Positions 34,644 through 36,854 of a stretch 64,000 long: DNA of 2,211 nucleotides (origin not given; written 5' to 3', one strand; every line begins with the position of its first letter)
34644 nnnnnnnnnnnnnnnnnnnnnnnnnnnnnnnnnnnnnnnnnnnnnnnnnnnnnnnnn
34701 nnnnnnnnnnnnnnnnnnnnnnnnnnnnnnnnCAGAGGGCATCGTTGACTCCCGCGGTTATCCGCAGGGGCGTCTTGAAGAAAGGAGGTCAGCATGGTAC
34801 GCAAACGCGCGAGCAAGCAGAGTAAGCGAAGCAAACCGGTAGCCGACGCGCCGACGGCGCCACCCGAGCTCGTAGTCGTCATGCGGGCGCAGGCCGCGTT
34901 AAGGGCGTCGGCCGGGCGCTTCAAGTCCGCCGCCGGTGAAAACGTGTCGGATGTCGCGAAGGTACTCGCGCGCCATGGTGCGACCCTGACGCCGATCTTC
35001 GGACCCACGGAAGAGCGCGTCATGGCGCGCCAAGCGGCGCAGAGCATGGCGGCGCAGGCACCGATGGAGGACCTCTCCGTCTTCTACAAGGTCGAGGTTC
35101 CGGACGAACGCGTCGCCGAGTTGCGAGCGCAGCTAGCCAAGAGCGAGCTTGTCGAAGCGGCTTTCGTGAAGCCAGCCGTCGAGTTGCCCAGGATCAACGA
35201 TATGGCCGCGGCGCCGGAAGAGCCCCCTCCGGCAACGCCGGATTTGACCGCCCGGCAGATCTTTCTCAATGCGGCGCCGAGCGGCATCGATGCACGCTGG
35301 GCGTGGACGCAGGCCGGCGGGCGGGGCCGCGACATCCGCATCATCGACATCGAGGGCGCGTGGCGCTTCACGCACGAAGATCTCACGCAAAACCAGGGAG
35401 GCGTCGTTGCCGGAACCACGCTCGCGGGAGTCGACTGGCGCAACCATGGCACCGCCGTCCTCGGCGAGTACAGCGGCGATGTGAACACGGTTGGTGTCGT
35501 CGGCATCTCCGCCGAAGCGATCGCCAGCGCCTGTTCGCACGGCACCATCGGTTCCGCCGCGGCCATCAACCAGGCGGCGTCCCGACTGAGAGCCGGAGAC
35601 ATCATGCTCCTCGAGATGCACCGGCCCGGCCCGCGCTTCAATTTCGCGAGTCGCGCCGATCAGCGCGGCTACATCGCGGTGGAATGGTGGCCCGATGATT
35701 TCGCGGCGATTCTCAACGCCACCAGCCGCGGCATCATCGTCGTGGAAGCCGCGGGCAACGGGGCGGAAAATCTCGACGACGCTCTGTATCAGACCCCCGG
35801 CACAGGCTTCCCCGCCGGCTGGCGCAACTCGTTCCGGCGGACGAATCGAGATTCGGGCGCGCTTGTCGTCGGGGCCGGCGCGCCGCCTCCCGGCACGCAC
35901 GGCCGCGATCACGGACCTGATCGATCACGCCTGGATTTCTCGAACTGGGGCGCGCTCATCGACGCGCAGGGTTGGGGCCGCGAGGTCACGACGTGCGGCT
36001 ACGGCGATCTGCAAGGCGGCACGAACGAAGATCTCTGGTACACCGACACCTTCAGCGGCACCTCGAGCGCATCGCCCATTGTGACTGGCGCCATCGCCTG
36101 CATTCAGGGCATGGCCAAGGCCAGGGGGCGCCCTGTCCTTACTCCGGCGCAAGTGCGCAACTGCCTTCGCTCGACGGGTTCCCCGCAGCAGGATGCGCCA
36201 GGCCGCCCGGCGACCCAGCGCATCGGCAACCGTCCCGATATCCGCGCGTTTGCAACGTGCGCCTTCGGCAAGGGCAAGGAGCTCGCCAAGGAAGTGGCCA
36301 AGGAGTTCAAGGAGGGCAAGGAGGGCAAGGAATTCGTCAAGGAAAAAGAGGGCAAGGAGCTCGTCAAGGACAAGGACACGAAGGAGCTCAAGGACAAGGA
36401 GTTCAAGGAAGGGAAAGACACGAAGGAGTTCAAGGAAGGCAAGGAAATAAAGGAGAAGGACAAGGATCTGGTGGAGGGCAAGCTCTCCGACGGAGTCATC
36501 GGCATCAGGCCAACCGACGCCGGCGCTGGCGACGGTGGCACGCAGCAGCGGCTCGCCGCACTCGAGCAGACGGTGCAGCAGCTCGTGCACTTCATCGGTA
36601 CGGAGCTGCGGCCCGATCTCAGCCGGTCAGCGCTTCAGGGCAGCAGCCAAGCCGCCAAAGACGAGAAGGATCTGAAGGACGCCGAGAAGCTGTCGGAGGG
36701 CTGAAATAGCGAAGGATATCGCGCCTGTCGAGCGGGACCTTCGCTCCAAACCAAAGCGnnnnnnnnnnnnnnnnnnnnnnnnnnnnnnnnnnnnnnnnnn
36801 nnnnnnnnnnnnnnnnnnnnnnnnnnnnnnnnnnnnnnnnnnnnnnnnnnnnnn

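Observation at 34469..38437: Four-gene cassette: free-standing subtilase pro-region copy, S8 protease with K/E/D/T repeat tail, and two MdnB/MdnC-like ATP-grasp proteins (possible protease-linked graspetide-type cross-linking system)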

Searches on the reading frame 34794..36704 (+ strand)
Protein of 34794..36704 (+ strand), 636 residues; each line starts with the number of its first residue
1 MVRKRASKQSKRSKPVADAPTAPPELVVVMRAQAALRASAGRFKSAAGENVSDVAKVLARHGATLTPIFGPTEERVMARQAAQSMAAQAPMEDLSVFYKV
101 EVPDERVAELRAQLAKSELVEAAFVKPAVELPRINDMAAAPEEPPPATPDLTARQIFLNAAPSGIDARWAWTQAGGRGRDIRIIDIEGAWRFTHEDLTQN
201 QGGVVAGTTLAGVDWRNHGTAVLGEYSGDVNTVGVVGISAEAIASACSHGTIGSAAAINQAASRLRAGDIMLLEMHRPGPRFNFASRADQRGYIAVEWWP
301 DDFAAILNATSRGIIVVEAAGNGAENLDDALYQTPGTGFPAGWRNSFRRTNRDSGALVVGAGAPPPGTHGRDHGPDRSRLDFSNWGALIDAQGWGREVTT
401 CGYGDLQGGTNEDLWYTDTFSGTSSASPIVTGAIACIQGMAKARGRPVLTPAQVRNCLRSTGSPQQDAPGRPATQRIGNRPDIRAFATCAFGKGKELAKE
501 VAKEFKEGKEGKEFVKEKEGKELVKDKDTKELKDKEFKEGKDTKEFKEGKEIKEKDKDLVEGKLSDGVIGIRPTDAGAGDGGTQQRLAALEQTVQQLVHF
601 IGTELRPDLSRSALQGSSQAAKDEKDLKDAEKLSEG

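Call 3: search_protein_families(library=pfam, proteins=[window:34794-36704:+], max_evalue=1)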
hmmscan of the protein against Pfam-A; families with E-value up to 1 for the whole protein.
window:34794-36704:+ (636 aa): 1 family
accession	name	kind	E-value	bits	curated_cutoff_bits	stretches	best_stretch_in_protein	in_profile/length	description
PF00082.27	Peptidase_S8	-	9e-10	38.8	21.8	1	212-462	50-273/288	Subtilase family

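Call 4: search_protein_families(library=ncbifam, proteins=[window:34794-36704:+], max_evalue=1)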
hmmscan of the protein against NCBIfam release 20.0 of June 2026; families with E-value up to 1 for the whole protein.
window:34794-36704:+ (636 aa): 4 families
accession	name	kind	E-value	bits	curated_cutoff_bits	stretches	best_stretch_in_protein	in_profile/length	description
TIGR03921.1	T7SS_mycosin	equivalog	4.3e-08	32.7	278.75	1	304-463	140-264/353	type VII secretion-associated serine protease mycosin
NF033595.1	denti_PrtP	equivalog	6.3e-07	28.4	300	1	378-463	401-479/606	dentilisin complex serine proteinase subunit PrtP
TIGR03895.1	protease_PatA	subfamily_domain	3.2e-05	22.9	421.05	1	379-526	125-265/606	PatA/PatG family cyanobactin maturation protease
TIGR02990.1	ectoine_eutA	equivalog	0.23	10.9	318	0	433-465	194-228/239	ectoine utilization protein EutA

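Call 11: search_protein_families(library=padloc, proteins=[window:34794-36704:+], max_evalue=1)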
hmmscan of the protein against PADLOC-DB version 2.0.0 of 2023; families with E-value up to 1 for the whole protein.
window:34794-36704:+ (636 aa): 0 families

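Call 60: find_homologous_proteins(query=window:34794-36704:+, max_evalue=1e-10)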
Query window:34794-36704:+ (636 aa): 6095 proteins with E <= 1e-10 among 8000 candidates; the best 120 are listed.
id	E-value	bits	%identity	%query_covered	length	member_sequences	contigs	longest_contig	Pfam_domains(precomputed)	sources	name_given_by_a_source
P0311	0.0e+0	1421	100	100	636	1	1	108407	PF00082.28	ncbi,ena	-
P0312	0.0e+0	1408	99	100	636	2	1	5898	PF00082.28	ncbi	ncbi:MAG: S8 family peptidase [Casimicrobiaceae bacterium]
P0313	0.0e+0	1282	91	100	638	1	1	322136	PF00082.28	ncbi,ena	-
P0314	0.0e+0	1236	87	100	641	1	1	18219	PF00082.28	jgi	jgi:hypothetical protein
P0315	0.0e+0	1228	86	100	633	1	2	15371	PF00082.28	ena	-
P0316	0.0e+0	1225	86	100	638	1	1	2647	PF00082.28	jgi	jgi:Subtilase family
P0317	0.0e+0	1209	88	97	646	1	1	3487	PF00082.28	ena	-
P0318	0.0e+0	1202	86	99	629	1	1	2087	PF00082.28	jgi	jgi:hypothetical protein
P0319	0.0e+0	1195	85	100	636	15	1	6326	PF00082.28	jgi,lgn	jgi:hypothetical protein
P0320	0.0e+0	1191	85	100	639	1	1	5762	PF00082.28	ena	-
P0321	0.0e+0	1191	84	100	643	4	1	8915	PF00082.28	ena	-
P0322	0.0e+0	1191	83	100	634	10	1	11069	PF00082.28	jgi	jgi:hypothetical protein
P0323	0.0e+0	1170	82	100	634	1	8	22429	PF00082.28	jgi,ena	-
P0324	0.0e+0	1167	83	100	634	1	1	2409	PF00082.28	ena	-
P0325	0.0e+0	1167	82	100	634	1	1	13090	PF00082.28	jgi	-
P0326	0.0e+0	1167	82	100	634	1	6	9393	PF00082.28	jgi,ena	-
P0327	0.0e+0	1161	92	90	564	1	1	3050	PF00082.28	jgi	jgi:hypothetical protein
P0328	0.0e+0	1147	80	98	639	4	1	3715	PF00082.28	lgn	-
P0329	0.0e+0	1141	85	93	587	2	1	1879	PF00082.28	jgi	jgi:hypothetical protein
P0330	0.0e+0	1136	81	100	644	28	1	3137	PF00082.28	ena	-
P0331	0.0e+0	1127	80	97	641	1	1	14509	PF00082.28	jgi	jgi:hypothetical protein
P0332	0.0e+0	1125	80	100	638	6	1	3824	PF00082.28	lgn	-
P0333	0.0e+0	1120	77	100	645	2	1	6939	PF00082.28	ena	-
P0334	0.0e+0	1119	79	100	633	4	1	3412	PF00082.28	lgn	-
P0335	0.0e+0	1117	76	100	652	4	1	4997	PF00082.28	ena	-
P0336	0.0e+0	1113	79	100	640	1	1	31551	PF00082.28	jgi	jgi:hypothetical protein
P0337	0.0e+0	1108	77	100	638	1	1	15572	PF00082.28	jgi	jgi:hypothetical protein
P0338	0.0e+0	1100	82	81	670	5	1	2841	PF00082.28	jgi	jgi:hypothetical protein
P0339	0.0e+0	1094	77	100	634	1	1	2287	PF00082.28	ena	-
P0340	0.0e+0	1091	79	100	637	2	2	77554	PF00082.28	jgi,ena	-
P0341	0.0e+0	1091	76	97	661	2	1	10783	PF00082.28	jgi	-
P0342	0.0e+0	1091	80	95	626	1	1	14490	PF00082.28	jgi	jgi:hypothetical protein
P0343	0.0e+0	1090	76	100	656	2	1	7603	PF00082.28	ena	-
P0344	0.0e+0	1089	78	99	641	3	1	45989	PF00082.28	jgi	jgi:hypothetical protein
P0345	0.0e+0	1085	78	99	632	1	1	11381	PF00082.28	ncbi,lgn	-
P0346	0.0e+0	1083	78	98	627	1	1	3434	PF00082.28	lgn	-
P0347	0.0e+0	1075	76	100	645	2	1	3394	PF00082.28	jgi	jgi:hypothetical protein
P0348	0.0e+0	1074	76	100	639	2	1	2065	PF00082.28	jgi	jgi:hypothetical protein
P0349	0.0e+0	1073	76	99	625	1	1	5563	PF00082.28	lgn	-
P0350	0.0e+0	1067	76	99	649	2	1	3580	PF00082.28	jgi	jgi:hypothetical protein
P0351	0.0e+0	1066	79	95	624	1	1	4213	PF00082.28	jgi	jgi:hypothetical protein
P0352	0.0e+0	1065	74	100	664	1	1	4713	PF00082.28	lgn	-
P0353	0.0e+0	1062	73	100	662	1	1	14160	PF00082.28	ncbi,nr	ncbi:MAG TPA: S8 family peptidase [Bauldia sp.]|nr:S8 family peptidase [Bauldia sp.]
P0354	0.0e+0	1062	74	100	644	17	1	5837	PF00082.28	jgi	jgi:hypothetical protein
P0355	0.0e+0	1061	76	97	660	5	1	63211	PF00082.28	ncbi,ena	-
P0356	0.0e+0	1058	83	88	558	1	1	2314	PF00082.28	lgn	-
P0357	0.0e+0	1055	76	95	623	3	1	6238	PF00082.28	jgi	jgi:hypothetical protein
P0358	0.0e+0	1050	78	92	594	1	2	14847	PF00082.28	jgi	jgi:hypothetical protein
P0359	0.0e+0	1033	74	99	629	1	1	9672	PF00082.28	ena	-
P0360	0.0e+0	1032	72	100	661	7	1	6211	PF00082.28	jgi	jgi:hypothetical protein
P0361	0.0e+0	1028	73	99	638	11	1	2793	PF00082.28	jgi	jgi:Subtilase family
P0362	0.0e+0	1023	72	96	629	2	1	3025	PF00082.28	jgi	-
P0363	0.0e+0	1017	75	93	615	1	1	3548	PF00082.28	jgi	jgi:hypothetical protein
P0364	4.2e-298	1009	72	99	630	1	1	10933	PF00082.28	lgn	-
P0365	1.4e-295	1000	72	99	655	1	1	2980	PF00082.28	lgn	-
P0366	7.0e-293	991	81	88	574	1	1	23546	PF00082.28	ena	-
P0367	8.2e-293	991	71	99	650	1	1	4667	PF00082.28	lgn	-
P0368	4.1e-289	979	79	86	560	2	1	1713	PF00082.28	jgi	jgi:hypothetical protein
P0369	1.3e-280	951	69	99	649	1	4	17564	PF00082.28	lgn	-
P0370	1.9e-279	947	70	95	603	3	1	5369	PF00082.28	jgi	jgi:hypothetical protein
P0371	1.4e-277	941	81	81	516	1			PF00082.28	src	-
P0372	4.0e-274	929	70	96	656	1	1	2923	PF00082.28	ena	-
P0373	2.4e-270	917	67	99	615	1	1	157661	PF00082.28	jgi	-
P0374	1.7e-266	904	66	95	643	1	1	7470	PF00082.28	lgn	-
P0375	1.4e-264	898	80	77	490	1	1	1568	PF00082.28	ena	-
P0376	3.4e-262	890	65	95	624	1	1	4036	PF00082.28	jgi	jgi:hypothetical protein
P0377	1.4e-258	878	65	99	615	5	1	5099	PF00082.28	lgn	-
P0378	5.5e-257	873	66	92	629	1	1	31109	PF00082.28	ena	-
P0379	4.8e-256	870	76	77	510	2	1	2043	PF00082.28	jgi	-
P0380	3.0e-255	867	90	54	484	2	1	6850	PF00082.28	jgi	jgi:hypothetical protein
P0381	5.4e-255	866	63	100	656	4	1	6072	PF00082.28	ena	-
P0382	7.4e-254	862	62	99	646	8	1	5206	PF00082.28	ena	-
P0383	6.7e-253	859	65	93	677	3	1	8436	PF00082.28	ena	-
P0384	2.2e-252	858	63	96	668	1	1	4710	PF00082.28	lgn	-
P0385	6.2e-252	856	63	100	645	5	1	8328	PF00082.28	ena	-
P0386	6.5e-251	853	64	97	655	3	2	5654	PF00082.28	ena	-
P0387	8.6e-251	852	63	95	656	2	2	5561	PF00082.28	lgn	-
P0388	4.0e-250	850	63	99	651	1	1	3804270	PF00082.28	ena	-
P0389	2.0e-249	848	64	98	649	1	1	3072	PF00082.28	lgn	-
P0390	1.9e-248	845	62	99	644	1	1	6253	PF00082.28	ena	-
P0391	9.6e-248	842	62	93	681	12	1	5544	PF00082.28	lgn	-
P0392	1.5e-247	842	62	100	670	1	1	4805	PF00082.28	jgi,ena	jgi:hypothetical protein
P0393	2.0e-247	841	63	96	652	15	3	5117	PF00082.28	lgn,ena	-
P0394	9.9e-247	839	63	95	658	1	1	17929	PF00082.28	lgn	-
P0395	3.1e-246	837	61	97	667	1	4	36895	PF00082.28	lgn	-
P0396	1.7e-245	835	64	96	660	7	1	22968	PF00082.28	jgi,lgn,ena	-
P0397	1.3e-244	832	63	94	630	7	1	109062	PF00082.28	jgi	-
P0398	2.0e-244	831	61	96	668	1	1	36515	PF00082.28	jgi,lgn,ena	-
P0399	6.5e-244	830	63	97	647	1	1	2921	PF00082.28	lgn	-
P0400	8.4e-244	829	61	96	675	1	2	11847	PF00082.28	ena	-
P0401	1.1e-243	829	60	98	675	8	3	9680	PF00082.28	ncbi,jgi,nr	ncbi:MAG: serine protease [Geminicoccaceae bacterium]|jgi:hypothetical protein|nr:serine protease [G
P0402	1.7e-243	828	62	97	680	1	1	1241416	PF00082.28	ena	-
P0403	6.0e-240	816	60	96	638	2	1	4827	PF00082.28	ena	-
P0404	1.6e-239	815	63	96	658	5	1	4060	PF00082.28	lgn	-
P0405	2.0e-239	815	61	95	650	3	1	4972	PF00082.28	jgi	jgi:Subtilase family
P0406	2.6e-239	814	67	79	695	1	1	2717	PF00082.28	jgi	jgi:Subtilase family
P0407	2.8e-239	814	63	95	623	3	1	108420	PF00082.28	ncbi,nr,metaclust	ncbi:hypothetical protein BC364_20705 [Ensifer sp. LC499]|nr:hypothetical protein BBX50_20770 [Ensif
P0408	1.6e-238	812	58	96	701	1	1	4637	PF00082.28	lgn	-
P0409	6.6e-238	810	61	98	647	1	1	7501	PF00082.28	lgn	-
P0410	1.1e-236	806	62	94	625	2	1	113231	PF00082.28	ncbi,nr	ncbi:S8 family serine peptidase [Rhizobium leguminosarum]|nr:S8 family serine peptidase [Rhizobium l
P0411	4.8e-236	804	59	96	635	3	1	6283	PF00082.28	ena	-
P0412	7.1e-236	803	62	96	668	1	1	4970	PF00082.28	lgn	-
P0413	1.8e-235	802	59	96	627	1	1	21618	PF00082.28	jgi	jgi:Subtilase family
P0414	6.2e-235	800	59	99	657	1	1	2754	PF00082.28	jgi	jgi:Subtilase family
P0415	7.4e-235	800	61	94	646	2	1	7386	PF00082.28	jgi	jgi:hypothetical protein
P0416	5.3e-233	794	60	98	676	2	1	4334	PF00082.28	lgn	-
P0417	9.7e-232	789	76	71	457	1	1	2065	PF00082.28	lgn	-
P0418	2.1e-231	788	60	98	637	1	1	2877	PF00082.28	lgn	-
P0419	4.1e-231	787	58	97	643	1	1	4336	PF00082.28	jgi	jgi:hypothetical protein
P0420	2.1e-230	785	60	97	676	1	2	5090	PF00082.28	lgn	-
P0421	3.4e-229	781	57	99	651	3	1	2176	PF00082.28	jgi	jgi:hypothetical protein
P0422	1.8e-228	779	58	99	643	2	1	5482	PF00082.28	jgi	jgi:hypothetical protein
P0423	5.6e-228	777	81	64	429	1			PF00082.28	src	-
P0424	2.0e-227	775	60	97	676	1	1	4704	PF00082.28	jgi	jgi:subtilisin family serine protease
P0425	2.9e-227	775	64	85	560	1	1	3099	PF00082.28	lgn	-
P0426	1.9e-226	772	59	96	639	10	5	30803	PF00082.28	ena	-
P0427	4.2e-226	771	65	74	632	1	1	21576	PF00082.28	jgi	jgi:Subtilase family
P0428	5.7e-226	770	70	76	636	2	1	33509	PF00082.28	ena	-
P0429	1.9e-225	769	60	97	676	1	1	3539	PF00082.28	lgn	-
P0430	2.6e-225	768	70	77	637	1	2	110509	PF00082.28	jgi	jgi:Subtilase family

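Call 61: find_encoding_contigs(protein=P0311, flank=4000, max_places=2)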
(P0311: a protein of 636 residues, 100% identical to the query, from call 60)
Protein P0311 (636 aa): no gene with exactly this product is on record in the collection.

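Call 62: find_encoding_contigs(protein=P0410, flank=6000, max_places=2)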
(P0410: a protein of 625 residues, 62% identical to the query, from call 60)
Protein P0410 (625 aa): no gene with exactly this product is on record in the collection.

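Call 63: list_cluster_members(proteins=[P0311, P0410, P0407, P0002, P0122])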
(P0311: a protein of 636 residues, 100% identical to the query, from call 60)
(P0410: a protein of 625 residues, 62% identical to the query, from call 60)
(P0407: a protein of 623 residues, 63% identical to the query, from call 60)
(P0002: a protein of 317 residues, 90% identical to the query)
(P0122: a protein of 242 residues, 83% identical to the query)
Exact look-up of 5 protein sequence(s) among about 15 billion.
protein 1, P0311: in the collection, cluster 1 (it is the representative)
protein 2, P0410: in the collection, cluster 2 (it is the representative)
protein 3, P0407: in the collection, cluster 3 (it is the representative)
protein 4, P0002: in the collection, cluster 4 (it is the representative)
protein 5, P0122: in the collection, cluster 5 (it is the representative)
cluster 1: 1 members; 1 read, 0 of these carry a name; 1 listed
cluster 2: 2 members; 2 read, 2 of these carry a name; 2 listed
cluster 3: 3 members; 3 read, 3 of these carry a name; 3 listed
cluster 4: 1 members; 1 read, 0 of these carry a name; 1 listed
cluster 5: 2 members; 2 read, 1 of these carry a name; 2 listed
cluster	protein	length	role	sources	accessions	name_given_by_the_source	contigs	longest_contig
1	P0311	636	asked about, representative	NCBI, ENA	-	-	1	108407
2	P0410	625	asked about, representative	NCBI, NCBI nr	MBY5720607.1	S8 family serine peptidase [Rhizobium leguminosarum]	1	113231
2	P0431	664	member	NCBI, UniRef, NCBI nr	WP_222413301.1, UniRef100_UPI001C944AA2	S8 family peptidase [Rhizobium leguminosarum] | S8 family peptidase n=1 Tax=Rhizobium leguminosarum TaxID=384 RepID=UPI001C944AA2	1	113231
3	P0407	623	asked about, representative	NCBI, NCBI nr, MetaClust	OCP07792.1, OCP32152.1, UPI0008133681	hypothetical protein BC364_20705 [Ensifer sp. LC499] | hypothetical protein BBX50_20770 [Ensifer sp. LC11] | status=active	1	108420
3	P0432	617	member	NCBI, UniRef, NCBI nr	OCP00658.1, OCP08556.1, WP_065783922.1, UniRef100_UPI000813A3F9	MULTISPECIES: S8 family peptidase [unclassified Ensifer] | S8 family peptidase n=1 Tax=unclassified Ensifer TaxID=2633371 RepID=UPI000813A3F9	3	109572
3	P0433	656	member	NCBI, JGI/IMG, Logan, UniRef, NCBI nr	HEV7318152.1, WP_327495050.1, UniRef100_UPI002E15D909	MAG TPA: S8 family serine peptidase [Ensifer sp.] | hypothetical protein | S8 family serine peptidase n=1 Tax=Ensifer sp. TaxID=1872086 RepID=UPI002E15D909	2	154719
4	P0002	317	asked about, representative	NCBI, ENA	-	-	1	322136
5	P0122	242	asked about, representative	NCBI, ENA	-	-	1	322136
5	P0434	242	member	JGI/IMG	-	hypothetical protein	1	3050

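Call 76: predict_structure(alignment_id=A3)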
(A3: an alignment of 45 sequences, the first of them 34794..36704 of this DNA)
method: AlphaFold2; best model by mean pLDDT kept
length: 636 residues; sequences in the alignment: 45
mean_pLDDT: 58.0   pTM: 0.60
mean pLDDT of the five models: 58.0, 55.1, 54.3, 52.8, 52.3
residues with pLDDT >= 90: 27; 70-90: 191; 50-70: 136; < 50: 282
segments of 3 or more residues with pLDDT < 50: 1-18, 73-78, 80-90, 134-149, 189-200, 215-220, 225-233, 283-290, 323-331, 342-351, 361-423, 466-478, 503-582, 609-617, 632-636
pLDDT, mean of each block of 10 residues (from residue 1): 32 40 72 65 70 83 73 47 44 72 83 84 74 47 44 65 77 89 73 43 63 51 48 63 76 81 89 74 46 69 84 83 48 53 48 67 39 41 35 45 37 45 61 91 91 80 52 46 86 59 46 31 28 28 27 26 25 30 64 72 51 46 58 47
secondary structure, 60 per line:
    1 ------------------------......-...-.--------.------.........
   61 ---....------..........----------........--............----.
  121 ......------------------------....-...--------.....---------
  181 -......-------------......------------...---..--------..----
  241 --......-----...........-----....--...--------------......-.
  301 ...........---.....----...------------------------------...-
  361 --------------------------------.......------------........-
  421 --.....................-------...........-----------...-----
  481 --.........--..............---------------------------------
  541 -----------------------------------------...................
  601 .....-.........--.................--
elements in order (helices of 4 or more, strands of 3 or more residues): E25-30 H52-60 E64-67 H74-83 E97-101 H104-115 E120-126 H151-154 H167-171 E182-187 E201-206 E243-248 H254-264 E270-273 E276-278 E293-295 H300-311 E315-319 E357-359 H393-399 H412-419 H423-443 H451-461 H483-491 H494-507 H582-605 H607-615 H618-634
